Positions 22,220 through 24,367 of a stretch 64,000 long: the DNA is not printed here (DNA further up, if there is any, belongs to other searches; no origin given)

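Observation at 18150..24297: KaiC homologue fused to a receiver domain, co-operonic with two sensor histidine kinases (non-circadian KaiC signalling module?)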

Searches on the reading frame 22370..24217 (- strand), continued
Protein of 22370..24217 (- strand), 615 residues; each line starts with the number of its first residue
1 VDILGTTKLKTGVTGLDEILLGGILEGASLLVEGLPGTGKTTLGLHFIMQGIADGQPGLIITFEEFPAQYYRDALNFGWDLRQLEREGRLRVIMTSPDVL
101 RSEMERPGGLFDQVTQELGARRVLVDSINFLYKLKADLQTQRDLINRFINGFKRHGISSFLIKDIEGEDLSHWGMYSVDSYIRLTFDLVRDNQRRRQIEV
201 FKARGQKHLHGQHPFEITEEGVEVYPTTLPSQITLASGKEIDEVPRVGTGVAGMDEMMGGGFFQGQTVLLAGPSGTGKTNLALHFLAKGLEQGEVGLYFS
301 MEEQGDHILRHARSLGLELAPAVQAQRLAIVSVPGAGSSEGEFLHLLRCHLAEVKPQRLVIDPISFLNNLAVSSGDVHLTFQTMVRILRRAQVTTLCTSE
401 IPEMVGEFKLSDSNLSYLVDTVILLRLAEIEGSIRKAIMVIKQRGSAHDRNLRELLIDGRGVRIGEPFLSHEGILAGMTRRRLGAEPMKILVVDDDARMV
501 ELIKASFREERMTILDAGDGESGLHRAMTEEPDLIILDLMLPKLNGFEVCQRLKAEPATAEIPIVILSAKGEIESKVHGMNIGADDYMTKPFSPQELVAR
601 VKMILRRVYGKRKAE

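Call 14: find_encoding_contigs(protein=P0003, flank=8000, max_places=2)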
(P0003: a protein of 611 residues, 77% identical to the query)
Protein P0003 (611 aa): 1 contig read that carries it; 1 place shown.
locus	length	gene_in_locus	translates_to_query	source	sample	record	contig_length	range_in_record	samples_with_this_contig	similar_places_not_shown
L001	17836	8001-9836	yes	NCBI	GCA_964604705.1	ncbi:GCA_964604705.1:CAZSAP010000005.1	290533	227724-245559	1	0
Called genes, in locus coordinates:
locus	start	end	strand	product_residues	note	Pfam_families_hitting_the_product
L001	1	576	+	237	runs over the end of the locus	-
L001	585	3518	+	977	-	PF00580:UvrD-helicase, PF13245:AAA_19, PF13604:AAA_30 (faint), PF13361:UvrD_C, PF13538:UvrD_C_2 (faint), PF12705:PDDEXK_1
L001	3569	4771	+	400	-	PF08486:SpoIID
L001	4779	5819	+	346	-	PF02547:Queuosine_synth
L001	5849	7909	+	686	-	PF13185:GAF_2, PF01590:GAF, PF13492:GAF_3 (weak), PF01590:GAF, PF13185:GAF_2 (weak), PF13492:GAF_3, PF00990:GGDEF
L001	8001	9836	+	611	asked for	PF03796:DnaB_C (faint), PF05625:PAXNEB (faint), PF06745:ATPase, PF07088:GvpD_P-loop (faint), PF13481:AAA_25, PF00154:RecA_N (weak), PF06745:ATPase, PF00072:Response_reg, +5 more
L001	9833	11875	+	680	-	PF00497:SBP_bac_3, PF13188:PAS_8 (faint), PF00989:PAS (weak), PF08448:PAS_4 (weak), PF13426:PAS_9, PF00512:HisKA, PF02518:HATPase_c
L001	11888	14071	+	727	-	PF14361:RsbRD_N, PF01590:GAF, PF13185:GAF_2, PF13492:GAF_3, PF13426:PAS_9 (weak), PF00512:HisKA, PF02518:HATPase_c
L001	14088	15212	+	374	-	PF01702:TGT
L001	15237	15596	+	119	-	PF02699:YajC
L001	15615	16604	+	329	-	PF01087:GalP_UDP_transf, PF16285:DUF4931_N (weak), PF01230:HIT (faint), PF02744:GalP_UDP_tr_C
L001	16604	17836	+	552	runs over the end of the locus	-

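Call 15: find_encoding_contigs(protein=P0018, flank=8000, max_places=2)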
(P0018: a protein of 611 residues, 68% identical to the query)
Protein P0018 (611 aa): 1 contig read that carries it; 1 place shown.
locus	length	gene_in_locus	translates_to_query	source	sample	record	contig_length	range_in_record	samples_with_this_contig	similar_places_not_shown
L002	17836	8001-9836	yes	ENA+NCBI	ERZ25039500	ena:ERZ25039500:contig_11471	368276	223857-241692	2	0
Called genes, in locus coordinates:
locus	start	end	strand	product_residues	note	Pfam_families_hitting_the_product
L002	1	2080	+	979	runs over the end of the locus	PF00580:UvrD-helicase, PF13245:AAA_19, PF13604:AAA_30 (faint), PF13361:UvrD_C, PF13538:UvrD_C_2 (weak), PF12705:PDDEXK_1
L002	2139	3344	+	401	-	PF08486:SpoIID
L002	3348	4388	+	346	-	PF02547:Queuosine_synth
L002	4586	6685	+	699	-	PF01590:GAF, PF13185:GAF_2, PF01590:GAF, PF13492:GAF_3, PF00990:GGDEF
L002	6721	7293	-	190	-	-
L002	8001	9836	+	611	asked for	PF00154:RecA_N (faint), PF03796:DnaB_C (faint), PF06745:ATPase, PF13191:AAA_16 (faint), PF20720:nSTAND3 (faint), PF06745:ATPase, PF13481:AAA_25 (weak), PF00072:Response_reg, +4 more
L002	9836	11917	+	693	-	PF00497:SBP_bac_3, PF00989:PAS (weak), PF00512:HisKA, PF02518:HATPase_c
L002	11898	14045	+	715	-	PF14361:RsbRD_N, PF13185:GAF_2, PF13492:GAF_3 (weak), PF00512:HisKA, PF02518:HATPase_c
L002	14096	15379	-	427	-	PF00015:MCPsignal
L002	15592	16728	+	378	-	PF01702:TGT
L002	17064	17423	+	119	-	PF02699:YajC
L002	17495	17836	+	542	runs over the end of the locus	-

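Call 16: find_encoding_contigs(protein=P0014, flank=8000, max_places=2)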
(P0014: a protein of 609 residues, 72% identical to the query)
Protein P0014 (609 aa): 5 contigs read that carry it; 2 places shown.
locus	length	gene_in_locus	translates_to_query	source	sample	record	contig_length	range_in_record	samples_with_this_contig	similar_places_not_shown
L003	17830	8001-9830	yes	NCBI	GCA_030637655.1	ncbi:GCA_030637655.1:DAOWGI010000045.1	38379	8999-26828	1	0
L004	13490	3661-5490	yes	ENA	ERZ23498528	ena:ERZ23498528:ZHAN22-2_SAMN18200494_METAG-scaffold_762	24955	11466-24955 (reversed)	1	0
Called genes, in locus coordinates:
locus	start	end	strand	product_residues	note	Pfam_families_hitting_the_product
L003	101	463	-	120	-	PF01850:PIN (weak)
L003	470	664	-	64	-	PF09957:VapB_antitoxin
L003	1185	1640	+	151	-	PF10543:ORF6N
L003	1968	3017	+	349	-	PF02661:Fic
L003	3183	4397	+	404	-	PF08486:SpoIID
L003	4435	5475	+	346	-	PF02547:Queuosine_synth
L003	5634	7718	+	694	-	PF01590:GAF (weak), PF13185:GAF_2, PF01590:GAF, PF13185:GAF_2, PF13492:GAF_3, PF00990:GGDEF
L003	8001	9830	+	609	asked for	PF00270:DEAD (faint), PF03796:DnaB_C (faint), PF05625:PAXNEB (faint), PF06745:ATPase, PF00154:RecA_N (weak), PF06745:ATPase, PF13401:AAA_22 (weak), PF00072:Response_reg, +8 more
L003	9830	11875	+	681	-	PF00497:SBP_bac_3, PF00989:PAS (weak), PF13188:PAS_8 (faint), PF13426:PAS_9 (weak), PF00512:HisKA, PF02518:HATPase_c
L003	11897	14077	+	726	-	PF14361:RsbRD_N, PF01590:GAF, PF13185:GAF_2, PF13492:GAF_3, PF08448:PAS_4 (weak), PF00512:HisKA, PF02518:HATPase_c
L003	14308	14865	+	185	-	PF10947:DUF2628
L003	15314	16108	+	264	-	PF05050:Methyltransf_21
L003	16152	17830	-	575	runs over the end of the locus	PF00015:MCPsignal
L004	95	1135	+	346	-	PF02547:Queuosine_synth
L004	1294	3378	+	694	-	PF01590:GAF (weak), PF13185:GAF_2, PF01590:GAF, PF13185:GAF_2, PF13492:GAF_3, PF00990:GGDEF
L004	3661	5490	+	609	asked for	PF00270:DEAD (faint), PF03796:DnaB_C (faint), PF05625:PAXNEB (faint), PF06745:ATPase, PF00154:RecA_N (weak), PF06745:ATPase, PF13401:AAA_22 (weak), PF00072:Response_reg, +8 more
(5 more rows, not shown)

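Call 17: find_encoding_contigs(protein=P0010, flank=8000, max_places=2)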
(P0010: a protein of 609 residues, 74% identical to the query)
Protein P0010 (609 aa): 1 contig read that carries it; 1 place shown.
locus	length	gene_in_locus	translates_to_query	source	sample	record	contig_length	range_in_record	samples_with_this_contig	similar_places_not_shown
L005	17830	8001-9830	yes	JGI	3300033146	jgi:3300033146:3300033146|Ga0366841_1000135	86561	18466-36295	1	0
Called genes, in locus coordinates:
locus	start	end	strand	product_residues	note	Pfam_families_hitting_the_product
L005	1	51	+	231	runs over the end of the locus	PF03544:TonB_C (weak)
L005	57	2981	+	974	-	PF00580:UvrD-helicase, PF01443:Viral_helicase1 (faint), PF13245:AAA_19, PF13604:AAA_30 (faint), PF13361:UvrD_C, PF13538:UvrD_C_2 (faint), PF12705:PDDEXK_1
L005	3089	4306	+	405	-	PF08486:SpoIID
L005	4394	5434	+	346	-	PF02547:Queuosine_synth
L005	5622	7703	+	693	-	PF01590:GAF, PF13185:GAF_2, PF01590:GAF, PF13185:GAF_2 (weak), PF13492:GAF_3, PF00990:GGDEF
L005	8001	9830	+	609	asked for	PF00270:DEAD (faint), PF01695:IstB_IS21 (faint), PF03796:DnaB_C (faint), PF05625:PAXNEB (faint), PF06745:ATPase, PF00154:RecA_N (weak), PF06745:ATPase, PF00072:Response_reg, +6 more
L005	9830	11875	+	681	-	PF08448:PAS_4 (faint), PF00497:SBP_bac_3, PF00989:PAS (weak), PF13188:PAS_8 (faint), PF13426:PAS_9 (weak), PF00512:HisKA, PF02518:HATPase_c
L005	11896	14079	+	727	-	PF14361:RsbRD_N, PF01590:GAF, PF13185:GAF_2, PF13492:GAF_3, PF08448:PAS_4 (weak), PF00512:HisKA, PF02518:HATPase_c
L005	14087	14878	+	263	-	PF01904:DUF72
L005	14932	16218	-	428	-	PF00672:HAMP (weak), PF00015:MCPsignal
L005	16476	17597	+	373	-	PF01702:TGT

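Call 39: search_protein_families(library=ncbifam, proteins=[window:22370-24208:-], max_evalue=0.00001)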
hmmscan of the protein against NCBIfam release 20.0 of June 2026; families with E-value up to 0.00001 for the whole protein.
window:22370-24208:- (612 aa): 103 families (the best 25 are shown)
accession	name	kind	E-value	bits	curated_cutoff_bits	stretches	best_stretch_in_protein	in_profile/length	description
NF006799.0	PRK09302.1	equivalog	1.2e-101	340.8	408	1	3-479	10-489/515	circadian clock protein KaiC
TIGR02655.1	circ_KaiC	equivalog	1.2e-73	248.5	546.25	1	4-478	1-478/484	circadian clock protein KaiC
TIGR03880.1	KaiC_arch_3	hypoth_equivalog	3.7e-69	232.7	249.45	2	247-460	1-216/224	KaiC domain-containing protein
TIGR03877.1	thermo_KaiC_1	hypoth_equivalog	1.4e-56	191.7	307.25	2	5-224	3-235/238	KaiC domain-containing protein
TIGR03881.1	KaiC_arch_4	hypoth_equivalog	8.5e-42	143.4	247.8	2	243-461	2-228/231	KaiC domain-containing protein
TIGR02154.1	PhoB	equivalog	3.2e-39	134.6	296.2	1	486-609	4-127/226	phosphate regulon transcriptional regulator PhoB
NF045944.1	ResRegRpaBCyano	equivalog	3.1e-36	124.9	330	1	488-608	1-118/229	response regulator transcription factor RpaB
NF007135.0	PRK09581.1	equivalog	6.4e-33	114.2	474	1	486-603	4-121/457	PleD family two-component system response regulator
NF040689.1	MtrAB_MtrA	equivalog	1.3e-32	112.9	300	1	487-606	1-117/219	MtrAB system response regulator MtrA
NF007005.1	PRK09468.1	equivalog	2.1e-32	112.5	331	1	484-605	3-122/237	osmolarity response regulator transcription factor OmpR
NF008296.0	PRK11083.1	equivalog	8.6e-32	110.4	273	1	485-607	4-123/228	two-component system response regulator CreB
NF045991.1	RespRegCtrARhodob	equivalog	5.4e-31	108.1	350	1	485-608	1-122/224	response regulator transcription factor CtrA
NF033120.0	vanR_FM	exception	5.7e-31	107.9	460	1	485-605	4-121/231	vancomycin resistance response regulator transcription factor, VanR-F/VanR-M family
NF040534.1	resp_reg_YycF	equivalog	2.7e-30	105.4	340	1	486-608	2-121/231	response regulator YycF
NF053854.1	RespRegPhoBBctds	equivalog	1.4e-29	103.1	270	1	487-608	1-121/225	two-component system response regulator PhoB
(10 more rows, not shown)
